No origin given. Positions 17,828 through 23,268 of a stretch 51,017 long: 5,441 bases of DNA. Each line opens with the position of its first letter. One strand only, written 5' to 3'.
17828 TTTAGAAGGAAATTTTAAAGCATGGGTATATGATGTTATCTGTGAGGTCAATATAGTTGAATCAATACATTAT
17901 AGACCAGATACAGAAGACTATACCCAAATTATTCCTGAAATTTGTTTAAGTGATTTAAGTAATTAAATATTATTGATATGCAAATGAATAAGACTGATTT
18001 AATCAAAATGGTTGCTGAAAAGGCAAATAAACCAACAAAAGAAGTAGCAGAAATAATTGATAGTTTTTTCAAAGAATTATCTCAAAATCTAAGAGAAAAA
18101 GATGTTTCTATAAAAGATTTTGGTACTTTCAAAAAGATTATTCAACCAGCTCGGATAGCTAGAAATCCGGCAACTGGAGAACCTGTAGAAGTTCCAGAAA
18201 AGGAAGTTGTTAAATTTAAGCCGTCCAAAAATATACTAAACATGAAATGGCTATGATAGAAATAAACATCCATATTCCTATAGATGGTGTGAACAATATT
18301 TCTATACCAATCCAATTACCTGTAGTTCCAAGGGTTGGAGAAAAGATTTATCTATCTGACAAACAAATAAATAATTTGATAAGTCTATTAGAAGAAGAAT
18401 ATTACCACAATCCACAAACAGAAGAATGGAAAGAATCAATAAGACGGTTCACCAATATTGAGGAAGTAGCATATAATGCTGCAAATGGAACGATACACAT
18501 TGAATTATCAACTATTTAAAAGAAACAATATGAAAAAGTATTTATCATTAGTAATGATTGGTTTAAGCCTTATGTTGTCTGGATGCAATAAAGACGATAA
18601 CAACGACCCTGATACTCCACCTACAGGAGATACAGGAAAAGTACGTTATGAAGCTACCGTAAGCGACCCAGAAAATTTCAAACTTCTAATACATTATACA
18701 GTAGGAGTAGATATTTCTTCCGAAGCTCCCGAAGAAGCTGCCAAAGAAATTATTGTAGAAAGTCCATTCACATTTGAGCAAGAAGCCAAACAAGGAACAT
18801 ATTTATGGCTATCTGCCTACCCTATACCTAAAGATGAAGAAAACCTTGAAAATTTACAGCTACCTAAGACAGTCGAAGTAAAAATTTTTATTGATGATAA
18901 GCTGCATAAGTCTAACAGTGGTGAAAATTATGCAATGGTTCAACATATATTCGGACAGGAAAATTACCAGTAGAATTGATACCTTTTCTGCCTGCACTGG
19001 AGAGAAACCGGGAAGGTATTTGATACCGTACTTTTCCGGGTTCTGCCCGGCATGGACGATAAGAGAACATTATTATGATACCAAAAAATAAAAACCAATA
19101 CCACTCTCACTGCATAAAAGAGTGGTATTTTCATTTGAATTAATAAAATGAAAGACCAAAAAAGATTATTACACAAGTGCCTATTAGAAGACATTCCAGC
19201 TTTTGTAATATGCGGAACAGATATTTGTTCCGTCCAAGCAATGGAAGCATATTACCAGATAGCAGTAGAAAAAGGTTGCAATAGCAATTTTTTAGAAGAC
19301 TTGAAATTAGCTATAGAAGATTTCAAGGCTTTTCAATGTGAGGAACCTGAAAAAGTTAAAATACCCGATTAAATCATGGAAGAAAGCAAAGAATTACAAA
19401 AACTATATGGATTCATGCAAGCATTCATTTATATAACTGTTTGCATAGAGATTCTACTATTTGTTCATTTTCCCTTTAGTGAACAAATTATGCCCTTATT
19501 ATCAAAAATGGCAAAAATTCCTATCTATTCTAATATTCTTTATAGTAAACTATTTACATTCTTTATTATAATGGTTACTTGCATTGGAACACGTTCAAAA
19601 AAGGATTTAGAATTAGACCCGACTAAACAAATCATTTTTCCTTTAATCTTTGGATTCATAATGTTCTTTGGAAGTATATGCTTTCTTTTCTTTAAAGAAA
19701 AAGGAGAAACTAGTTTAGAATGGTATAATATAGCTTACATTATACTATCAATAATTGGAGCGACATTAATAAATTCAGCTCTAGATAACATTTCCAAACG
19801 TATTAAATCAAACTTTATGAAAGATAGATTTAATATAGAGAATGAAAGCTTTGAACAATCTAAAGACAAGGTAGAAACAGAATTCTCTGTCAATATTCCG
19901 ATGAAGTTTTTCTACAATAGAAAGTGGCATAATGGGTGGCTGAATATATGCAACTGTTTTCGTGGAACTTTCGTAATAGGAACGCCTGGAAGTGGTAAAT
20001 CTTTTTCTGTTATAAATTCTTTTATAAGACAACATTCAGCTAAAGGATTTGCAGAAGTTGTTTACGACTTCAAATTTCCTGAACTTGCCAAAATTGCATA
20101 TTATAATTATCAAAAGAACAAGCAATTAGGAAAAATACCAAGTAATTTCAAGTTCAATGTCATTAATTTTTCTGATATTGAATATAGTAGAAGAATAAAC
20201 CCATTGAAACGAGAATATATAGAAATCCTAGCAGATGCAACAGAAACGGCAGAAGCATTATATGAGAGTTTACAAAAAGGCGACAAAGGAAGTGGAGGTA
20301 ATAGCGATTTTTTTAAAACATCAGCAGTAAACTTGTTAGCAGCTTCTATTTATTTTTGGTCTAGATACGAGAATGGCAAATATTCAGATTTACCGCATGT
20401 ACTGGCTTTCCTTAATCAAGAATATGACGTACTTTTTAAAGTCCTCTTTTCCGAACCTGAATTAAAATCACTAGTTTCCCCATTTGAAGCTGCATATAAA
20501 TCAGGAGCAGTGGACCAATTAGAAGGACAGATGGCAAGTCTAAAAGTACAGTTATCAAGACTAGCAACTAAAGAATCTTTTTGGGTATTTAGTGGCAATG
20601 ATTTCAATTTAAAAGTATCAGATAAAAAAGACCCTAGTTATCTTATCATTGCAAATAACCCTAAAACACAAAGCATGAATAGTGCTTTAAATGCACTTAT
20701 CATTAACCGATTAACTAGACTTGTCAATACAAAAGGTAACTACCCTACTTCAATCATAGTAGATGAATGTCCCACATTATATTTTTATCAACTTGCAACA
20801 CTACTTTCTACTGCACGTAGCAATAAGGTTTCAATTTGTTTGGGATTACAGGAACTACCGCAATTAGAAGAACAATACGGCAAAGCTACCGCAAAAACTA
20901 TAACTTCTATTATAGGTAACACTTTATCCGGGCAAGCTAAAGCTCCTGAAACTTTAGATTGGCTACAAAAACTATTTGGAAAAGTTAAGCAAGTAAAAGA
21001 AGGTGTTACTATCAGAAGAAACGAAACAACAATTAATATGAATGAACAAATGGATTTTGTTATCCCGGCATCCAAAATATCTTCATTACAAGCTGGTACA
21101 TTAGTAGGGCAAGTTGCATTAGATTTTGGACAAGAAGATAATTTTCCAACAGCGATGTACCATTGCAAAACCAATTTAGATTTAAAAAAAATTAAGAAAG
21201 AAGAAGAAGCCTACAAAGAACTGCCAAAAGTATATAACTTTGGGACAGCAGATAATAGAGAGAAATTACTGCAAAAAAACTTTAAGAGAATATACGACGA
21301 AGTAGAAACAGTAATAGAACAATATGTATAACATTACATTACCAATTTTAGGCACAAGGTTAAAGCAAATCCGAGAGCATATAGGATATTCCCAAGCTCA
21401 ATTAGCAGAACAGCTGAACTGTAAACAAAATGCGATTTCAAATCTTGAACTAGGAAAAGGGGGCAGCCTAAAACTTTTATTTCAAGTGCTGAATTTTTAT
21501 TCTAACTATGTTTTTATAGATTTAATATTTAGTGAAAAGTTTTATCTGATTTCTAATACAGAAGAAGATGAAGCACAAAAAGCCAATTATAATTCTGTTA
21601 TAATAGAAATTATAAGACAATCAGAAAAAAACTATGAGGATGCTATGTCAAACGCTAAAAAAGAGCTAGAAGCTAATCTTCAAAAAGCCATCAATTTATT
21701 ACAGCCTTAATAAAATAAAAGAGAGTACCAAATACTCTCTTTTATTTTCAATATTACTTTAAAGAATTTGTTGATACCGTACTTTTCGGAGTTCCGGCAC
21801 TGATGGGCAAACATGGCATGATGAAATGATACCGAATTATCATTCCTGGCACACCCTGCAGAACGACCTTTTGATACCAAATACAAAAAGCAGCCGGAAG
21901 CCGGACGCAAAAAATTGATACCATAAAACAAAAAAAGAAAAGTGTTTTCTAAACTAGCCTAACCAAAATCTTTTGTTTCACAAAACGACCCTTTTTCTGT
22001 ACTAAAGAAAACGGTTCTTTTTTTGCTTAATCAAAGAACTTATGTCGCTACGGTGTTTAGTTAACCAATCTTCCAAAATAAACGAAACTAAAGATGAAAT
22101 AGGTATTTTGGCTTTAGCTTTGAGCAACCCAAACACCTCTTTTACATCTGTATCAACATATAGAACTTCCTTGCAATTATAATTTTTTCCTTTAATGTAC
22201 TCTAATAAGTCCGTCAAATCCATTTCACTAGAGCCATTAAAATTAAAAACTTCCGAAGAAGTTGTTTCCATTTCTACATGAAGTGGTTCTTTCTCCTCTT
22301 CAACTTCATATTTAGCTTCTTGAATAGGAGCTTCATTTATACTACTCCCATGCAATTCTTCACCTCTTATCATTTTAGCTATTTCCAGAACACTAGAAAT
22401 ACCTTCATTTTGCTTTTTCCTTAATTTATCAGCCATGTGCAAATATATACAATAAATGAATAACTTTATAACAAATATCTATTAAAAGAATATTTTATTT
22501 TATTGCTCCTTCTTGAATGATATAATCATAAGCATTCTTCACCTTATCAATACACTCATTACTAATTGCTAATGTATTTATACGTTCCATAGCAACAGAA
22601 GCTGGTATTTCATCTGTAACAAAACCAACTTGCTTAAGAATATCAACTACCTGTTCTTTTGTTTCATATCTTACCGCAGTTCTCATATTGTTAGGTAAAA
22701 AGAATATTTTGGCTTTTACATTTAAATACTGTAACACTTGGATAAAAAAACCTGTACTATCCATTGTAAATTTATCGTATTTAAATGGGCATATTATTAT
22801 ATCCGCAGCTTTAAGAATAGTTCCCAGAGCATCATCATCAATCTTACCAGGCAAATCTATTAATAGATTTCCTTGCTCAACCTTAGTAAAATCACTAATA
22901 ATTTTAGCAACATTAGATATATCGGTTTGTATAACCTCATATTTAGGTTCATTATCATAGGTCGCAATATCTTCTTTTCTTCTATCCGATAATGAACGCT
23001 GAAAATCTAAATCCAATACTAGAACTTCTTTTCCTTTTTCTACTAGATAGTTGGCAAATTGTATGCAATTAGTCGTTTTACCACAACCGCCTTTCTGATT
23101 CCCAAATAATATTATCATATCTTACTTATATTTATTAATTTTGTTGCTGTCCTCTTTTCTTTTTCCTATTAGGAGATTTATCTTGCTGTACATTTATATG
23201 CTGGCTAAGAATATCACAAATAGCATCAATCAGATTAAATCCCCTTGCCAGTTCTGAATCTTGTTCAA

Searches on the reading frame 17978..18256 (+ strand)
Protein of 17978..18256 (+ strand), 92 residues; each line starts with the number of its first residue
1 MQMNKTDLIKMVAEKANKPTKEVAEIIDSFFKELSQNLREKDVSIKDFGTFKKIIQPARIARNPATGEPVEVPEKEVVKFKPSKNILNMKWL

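Call 33: search_protein_families(library=pfam, max_evalue=0.01, proteins=[window:17978-18256:+])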
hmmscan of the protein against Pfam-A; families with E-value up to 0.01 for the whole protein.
window:17978-18256:+ (92 aa): 3 families
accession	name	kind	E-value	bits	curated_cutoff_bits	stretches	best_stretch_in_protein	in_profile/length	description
PF00216.26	Bac_DNA_binding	-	1.5e-25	89.7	22.4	1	3-86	1-85/90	Bacterial DNA-binding protein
PF18175.6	HU-CCDC81_bac_2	-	0.0013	19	35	1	8-52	3-48/70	CCDC81-like prokaryotic HU domain 2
PF14908.11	HU-CCDC81_euk_1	-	0.0037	17.7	26.1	1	10-52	11-54/89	CCDC81 eukaryotic HU domain 1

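Call 34: search_protein_families(library=ncbifam, max_evalue=0.01, proteins=[window:17978-18256:+])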
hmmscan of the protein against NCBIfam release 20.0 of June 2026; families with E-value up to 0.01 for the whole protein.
window:17978-18256:+ (92 aa): 7 families
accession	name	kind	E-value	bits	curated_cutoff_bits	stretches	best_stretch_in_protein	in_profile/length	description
NF001401.0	PRK00285.1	equivalog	1.4e-15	57.3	111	1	2-86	5-90/103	integration host factor subunit alpha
NF001222.0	PRK00199.1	equivalog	1.6e-15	57.1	115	1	3-86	1-86/95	integration host factor subunit beta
TIGR00988.1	hip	equivalog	1.3e-13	51.1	119.95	1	3-86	1-86/94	integration host factor subunit beta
TIGR00987.1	himA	equivalog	6.6e-12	45.7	120.25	1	4-86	3-86/96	integration host factor subunit alpha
NF008023.0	PRK10753.1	equivalog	1.4e-09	38.2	162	1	3-84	1-83/90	nucleoid-associated protein HU-alpha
NF007945.0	PRK10664.1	equivalog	2.2e-08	34.5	157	1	3-86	1-85/90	nucleoid-associated protein HU-beta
TIGR01201.1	HU_rel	subfamily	0.0053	16.6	68.6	1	2-71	30-98/170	HU family DNA-binding protein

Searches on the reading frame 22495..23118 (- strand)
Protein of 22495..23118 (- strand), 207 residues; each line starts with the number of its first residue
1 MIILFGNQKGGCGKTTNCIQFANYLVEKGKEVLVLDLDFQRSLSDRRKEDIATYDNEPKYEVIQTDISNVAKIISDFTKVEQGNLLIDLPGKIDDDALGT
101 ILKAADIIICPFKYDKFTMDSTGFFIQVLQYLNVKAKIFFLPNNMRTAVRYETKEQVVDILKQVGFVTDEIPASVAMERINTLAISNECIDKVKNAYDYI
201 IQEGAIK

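Call 33: search_protein_families(library=pfam, max_evalue=0.01, proteins=[window:22495-23118:-])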
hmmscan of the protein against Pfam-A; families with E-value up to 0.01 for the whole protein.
window:22495-23118:- (207 aa): 8 families
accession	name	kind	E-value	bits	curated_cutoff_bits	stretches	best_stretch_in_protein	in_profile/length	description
PF13614.12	AAA_31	-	5.4e-16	59.5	27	1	2-75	3-74/177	AAA domain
PF01656.29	CbiA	-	8.9e-13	48.7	25.4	1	3-177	1-115/125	CobQ/CobB/MinD/ParA nucleotide binding domain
PF09140.17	MipZ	-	4.4e-09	36.5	20.7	1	2-50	2-50/262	ATPase MipZ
PF02374.21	ArsA_ATPase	-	3.1e-06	27.1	24.3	1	3-52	4-52/305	Anion-transporting ATPase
PF16575.11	CLP1_P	-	5.4e-06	26.8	26.6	1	12-39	5-32/188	mRNA cleavage and polyadenylation factor CLP1 P-loop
PF07015.17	VirC1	-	2.9e-05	23.9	24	1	3-167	4-172/231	VirC1 protein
PF00448.28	SRP54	-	0.00018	21.6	22.7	1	2-93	4-95/196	SRP54-type protein, GTPase domain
PF10609.15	ParA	-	0.00019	21.4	27.1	1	3-39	6-42/246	NUBPL iron-transfer P-loop NTPase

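Call 34: search_protein_families(library=ncbifam, max_evalue=0.01, proteins=[window:22495-23118:-])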
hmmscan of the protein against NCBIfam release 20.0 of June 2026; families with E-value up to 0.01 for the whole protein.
window:22495-23118:- (207 aa): 17 families
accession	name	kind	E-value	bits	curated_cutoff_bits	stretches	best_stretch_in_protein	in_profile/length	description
NF041546.1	ParA_partition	equivalog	2.5e-21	76.2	180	1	2-165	1-160/203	ParA family partition ATPase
TIGR03453.1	partition_RepA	equivalog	3.4e-08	32.7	348.45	1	3-66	107-172/387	plasmid partitioning protein RepA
NF047398.1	AAA_KGGVGR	domain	4.6e-07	30.3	90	1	2-39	4-41/190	KGGVGR-motif variant AAA ATPase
NF041283.1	PrgP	equivalog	2.1e-06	27.3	400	1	2-41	4-44/297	ParA superfamily DNA segregation protein PrgP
TIGR01969.1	minD_arch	subfamily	2.1e-06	27.1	201.75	1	1-39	1-39/251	cell division ATPase MinD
NF010443.0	PRK13869.1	subfamily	3.9e-06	25.9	446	1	3-45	124-166/405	plasmid-partitioning protein RepA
NF010423.0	PRK13849.1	equivalog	6.8e-06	25.6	313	1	3-168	4-173/231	conjugal transfer ATPase VirC1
TIGR03371.1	cellulose_yhjQ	equivalog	2.1e-05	24.1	157.85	0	8-43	9-44/246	cellulose biosynthesis protein BcsQ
NF008079.0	PRK10818.1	equivalog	4e-05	23.1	508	1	2-40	4-42/270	septum site-determining protein MinD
TIGR00345.1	GET3_arsA_TRC40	subfamily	4.4e-05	23.1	135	1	9-51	5-47/299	TRC40/GET3/ArsA family transport-energizing ATPase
TIGR00959.1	ffh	equivalog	0.00015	20.7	473.2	1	2-94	102-195/428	signal recognition particle protein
TIGR01968.1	minD_bact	equivalog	0.00091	18.6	212.9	0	2-39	3-40/261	septum site-determining protein MinD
NF009701.0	PRK13230.1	subfamily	0.0053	15.8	350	1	8-51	8-53/291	nitrogenase reductase-like protein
NF004462.0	PRK05787.2-5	equivalog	0.0074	15.9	360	1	125-200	155-222/228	cobalt-precorrin-7 (C(5))-methyltransferase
TIGR03574.1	selen_PSTK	equivalog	0.009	15.5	290.5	0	2-78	2-76/249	L-seryl-tRNA(Sec) kinase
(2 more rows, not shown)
